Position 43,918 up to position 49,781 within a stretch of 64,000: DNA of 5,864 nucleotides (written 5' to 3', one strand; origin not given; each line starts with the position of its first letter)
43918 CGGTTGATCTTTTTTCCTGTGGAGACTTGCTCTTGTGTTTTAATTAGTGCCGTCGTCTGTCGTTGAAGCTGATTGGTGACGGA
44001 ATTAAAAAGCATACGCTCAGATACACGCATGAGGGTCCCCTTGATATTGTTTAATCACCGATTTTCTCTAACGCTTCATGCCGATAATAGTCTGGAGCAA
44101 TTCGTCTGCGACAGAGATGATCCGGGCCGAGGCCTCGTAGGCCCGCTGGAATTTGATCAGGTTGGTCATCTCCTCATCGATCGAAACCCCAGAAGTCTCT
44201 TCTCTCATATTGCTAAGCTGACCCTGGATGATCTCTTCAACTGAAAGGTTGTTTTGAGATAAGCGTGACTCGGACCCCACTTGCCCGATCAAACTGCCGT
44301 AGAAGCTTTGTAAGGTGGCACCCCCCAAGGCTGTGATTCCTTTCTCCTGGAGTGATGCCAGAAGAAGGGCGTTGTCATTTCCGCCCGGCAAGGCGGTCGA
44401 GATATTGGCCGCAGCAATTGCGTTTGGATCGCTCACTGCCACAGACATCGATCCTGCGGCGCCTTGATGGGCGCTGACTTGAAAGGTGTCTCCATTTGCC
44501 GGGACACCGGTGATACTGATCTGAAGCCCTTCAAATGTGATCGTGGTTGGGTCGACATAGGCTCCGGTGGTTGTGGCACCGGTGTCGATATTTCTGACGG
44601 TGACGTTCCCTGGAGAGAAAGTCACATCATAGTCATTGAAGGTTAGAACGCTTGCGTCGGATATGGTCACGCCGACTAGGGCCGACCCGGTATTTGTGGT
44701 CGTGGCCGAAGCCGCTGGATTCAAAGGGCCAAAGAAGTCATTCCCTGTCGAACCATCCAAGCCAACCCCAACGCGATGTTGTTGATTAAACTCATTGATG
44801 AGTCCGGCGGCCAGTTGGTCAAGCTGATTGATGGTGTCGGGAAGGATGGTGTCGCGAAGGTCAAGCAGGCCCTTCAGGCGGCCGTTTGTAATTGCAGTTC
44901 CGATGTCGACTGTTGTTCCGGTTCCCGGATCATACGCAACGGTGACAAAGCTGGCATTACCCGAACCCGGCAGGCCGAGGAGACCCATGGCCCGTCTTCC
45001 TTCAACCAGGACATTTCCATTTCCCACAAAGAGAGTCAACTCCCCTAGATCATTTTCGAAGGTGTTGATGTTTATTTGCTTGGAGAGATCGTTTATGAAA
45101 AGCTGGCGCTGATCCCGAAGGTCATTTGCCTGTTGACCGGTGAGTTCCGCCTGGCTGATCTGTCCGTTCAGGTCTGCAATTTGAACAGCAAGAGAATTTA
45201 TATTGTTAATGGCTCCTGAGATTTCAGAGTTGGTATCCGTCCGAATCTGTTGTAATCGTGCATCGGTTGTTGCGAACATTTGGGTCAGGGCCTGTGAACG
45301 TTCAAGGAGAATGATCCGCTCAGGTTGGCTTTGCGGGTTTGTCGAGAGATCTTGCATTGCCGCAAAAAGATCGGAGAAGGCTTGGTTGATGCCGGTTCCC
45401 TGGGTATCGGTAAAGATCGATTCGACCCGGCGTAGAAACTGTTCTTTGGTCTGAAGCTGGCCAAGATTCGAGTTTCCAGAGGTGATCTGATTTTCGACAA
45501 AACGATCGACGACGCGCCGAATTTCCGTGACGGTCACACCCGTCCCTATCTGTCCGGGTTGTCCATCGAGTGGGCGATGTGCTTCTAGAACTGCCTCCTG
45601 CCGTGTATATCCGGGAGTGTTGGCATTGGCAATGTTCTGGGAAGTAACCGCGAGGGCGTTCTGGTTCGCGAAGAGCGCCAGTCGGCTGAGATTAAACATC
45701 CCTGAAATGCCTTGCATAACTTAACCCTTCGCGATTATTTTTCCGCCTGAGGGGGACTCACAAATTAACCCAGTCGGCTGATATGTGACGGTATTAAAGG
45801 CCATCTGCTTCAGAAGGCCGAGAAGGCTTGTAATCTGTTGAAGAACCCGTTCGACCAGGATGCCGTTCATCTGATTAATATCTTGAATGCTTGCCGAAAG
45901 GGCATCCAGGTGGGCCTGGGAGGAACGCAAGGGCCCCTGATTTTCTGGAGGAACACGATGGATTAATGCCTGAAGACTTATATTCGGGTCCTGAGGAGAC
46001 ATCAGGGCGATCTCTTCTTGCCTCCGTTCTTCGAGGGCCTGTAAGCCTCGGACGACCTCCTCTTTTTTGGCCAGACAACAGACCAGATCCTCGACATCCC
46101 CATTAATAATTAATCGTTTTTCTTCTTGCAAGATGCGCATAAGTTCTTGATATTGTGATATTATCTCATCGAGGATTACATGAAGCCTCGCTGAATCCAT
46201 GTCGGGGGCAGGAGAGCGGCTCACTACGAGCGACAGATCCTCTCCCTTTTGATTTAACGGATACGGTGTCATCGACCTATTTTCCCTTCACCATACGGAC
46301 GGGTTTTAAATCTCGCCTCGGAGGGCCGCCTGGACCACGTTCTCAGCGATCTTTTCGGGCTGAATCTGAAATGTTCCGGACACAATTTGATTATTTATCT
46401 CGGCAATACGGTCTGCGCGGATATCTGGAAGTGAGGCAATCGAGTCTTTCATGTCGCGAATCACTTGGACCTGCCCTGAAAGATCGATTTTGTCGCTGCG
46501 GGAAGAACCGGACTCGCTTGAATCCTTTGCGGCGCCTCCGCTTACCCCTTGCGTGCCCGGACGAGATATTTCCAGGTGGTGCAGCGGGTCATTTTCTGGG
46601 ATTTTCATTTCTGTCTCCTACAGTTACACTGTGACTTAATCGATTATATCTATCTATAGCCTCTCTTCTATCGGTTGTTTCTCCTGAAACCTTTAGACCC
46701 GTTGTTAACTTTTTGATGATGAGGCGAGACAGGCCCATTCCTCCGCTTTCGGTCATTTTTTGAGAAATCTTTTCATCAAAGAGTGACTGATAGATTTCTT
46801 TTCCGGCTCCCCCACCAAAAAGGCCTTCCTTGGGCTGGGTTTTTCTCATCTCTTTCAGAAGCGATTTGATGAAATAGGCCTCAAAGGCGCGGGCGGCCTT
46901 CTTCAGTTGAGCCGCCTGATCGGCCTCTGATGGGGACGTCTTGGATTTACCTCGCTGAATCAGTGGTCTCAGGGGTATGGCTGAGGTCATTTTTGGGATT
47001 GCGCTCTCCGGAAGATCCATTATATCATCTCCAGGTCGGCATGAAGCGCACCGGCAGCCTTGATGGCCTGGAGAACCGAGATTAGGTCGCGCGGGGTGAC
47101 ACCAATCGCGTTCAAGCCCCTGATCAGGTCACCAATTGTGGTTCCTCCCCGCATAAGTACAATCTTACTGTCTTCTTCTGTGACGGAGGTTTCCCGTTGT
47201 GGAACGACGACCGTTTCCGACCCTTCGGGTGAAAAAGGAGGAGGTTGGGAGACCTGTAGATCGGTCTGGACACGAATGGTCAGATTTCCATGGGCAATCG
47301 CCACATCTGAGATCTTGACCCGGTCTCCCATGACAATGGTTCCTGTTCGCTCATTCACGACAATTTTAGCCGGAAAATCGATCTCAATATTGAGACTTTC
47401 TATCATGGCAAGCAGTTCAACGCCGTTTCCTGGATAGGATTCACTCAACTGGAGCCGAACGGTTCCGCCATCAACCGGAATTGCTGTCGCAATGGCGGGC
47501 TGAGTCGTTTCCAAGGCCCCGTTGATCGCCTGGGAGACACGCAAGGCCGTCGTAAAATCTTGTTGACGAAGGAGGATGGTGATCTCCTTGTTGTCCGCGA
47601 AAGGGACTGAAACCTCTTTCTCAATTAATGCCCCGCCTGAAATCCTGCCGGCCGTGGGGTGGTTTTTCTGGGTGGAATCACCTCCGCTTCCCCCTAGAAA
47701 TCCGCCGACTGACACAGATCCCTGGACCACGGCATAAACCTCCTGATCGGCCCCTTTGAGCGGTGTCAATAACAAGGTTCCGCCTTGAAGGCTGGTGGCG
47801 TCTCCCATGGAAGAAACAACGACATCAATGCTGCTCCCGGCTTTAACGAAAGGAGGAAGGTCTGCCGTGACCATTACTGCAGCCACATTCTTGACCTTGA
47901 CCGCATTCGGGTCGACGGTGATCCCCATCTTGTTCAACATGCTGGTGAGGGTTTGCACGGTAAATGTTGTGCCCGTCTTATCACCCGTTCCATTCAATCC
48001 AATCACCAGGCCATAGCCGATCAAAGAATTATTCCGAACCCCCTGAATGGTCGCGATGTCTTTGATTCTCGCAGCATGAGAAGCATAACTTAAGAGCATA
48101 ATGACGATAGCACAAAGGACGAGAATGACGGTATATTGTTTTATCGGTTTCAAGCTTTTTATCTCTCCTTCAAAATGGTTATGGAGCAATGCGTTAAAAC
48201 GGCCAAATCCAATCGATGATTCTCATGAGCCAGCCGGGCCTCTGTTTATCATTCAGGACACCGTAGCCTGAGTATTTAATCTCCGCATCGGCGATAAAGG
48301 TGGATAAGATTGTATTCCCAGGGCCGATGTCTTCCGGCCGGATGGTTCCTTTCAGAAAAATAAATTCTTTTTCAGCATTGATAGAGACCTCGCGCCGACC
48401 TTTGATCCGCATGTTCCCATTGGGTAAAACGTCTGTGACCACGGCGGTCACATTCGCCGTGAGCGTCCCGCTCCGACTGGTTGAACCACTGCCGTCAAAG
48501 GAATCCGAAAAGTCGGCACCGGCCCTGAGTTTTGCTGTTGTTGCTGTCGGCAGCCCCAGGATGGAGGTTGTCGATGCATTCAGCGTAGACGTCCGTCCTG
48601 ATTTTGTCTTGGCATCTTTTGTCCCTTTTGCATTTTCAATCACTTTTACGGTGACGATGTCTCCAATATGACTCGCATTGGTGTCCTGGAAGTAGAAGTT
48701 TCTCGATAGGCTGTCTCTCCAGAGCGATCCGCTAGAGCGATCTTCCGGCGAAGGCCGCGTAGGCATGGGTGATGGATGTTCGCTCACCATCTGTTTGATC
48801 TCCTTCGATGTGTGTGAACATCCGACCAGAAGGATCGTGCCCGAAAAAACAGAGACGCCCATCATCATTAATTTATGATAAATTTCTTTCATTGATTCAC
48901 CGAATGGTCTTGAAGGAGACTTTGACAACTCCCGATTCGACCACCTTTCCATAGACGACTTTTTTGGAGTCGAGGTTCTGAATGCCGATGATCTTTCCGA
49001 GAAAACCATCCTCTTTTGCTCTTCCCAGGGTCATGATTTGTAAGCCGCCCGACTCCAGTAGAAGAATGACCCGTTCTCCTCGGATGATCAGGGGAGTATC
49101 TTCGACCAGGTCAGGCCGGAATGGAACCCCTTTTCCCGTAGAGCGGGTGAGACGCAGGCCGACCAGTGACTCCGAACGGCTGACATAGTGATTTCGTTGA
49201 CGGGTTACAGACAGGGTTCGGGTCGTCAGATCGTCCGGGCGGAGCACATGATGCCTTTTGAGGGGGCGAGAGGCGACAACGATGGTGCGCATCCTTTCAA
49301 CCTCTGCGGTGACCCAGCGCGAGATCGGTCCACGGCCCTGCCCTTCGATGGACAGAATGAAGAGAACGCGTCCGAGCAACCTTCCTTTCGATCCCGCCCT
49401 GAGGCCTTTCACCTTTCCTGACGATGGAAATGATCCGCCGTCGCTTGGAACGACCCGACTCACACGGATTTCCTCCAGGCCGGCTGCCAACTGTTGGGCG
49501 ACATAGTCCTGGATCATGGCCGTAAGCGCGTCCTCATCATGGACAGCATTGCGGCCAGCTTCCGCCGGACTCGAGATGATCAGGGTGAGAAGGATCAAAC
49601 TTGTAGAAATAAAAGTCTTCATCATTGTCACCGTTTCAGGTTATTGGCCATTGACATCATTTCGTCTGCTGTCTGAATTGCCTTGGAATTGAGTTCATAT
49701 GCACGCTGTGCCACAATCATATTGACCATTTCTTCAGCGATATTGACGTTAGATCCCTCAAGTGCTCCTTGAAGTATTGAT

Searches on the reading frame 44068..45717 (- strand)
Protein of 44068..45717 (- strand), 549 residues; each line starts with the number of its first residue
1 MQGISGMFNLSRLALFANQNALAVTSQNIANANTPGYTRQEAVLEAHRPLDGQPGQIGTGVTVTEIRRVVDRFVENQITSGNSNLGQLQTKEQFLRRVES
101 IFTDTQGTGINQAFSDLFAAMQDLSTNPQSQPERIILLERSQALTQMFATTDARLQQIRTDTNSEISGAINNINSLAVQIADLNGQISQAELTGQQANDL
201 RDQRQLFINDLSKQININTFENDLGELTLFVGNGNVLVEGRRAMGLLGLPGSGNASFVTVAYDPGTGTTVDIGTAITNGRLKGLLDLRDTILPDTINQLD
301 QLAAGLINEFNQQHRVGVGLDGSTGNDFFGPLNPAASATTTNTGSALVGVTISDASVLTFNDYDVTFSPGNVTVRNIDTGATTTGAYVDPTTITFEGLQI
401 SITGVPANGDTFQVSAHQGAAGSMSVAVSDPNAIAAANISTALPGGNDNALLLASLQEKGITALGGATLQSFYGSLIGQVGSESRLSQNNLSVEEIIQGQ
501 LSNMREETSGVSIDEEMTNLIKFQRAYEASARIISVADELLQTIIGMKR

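Call 56: search_protein_families(library=pfam, proteins=[window:44068-45717:-], max_evalue=0.00001)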
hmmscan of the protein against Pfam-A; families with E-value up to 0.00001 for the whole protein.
window:44068-45717:- (549 aa): 4 families
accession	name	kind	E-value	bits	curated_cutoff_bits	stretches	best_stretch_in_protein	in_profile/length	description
PF22638.1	FlgK_D1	-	2.2e-67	227.5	28.6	1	95-329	1-233/233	Flagellar hook-associated protein FlgK helical domain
PF06429.18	Flg_bbr_C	-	4.7e-16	58.5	23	1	507-546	6-45/46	Flagellar basal body rod FlgEFG protein C-terminal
PF21158.3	flgK_1st_1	-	6.9e-08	32.9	24.2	1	339-414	3-79/81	Flagellar hook-associated protein 1, D2-like domain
PF00460.25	Flg_bb_rod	-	7.1e-07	29.5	20.7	1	14-38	7-31/31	Flagella basal body rod protein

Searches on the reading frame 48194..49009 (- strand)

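Call 56: search_protein_families(library=pfam, proteins=[window:48194-49009:-], max_evalue=0.00001)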
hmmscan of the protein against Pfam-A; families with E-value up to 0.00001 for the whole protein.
window:48194-49009:- (271 aa): 1 family
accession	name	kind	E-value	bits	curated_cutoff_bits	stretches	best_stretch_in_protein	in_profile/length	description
PF02107.21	FlgH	-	3e-57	193.5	27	1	92-270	3-172/172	Flagellar L-ring protein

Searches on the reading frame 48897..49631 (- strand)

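Call 56: search_protein_families(library=pfam, proteins=[window:48897-49631:-], max_evalue=0.00001)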
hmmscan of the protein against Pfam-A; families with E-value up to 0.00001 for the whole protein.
window:48897-49631:- (244 aa): 2 families
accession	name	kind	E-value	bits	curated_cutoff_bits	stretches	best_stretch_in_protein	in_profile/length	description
PF13144.11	ChapFlgA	-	1.4e-29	103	23.8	1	116-238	2-122/122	Chaperone for flagella basal body P-ring formation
PF08666.17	SAF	-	1.2e-06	29.4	21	1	116-177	2-63/63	SAF domain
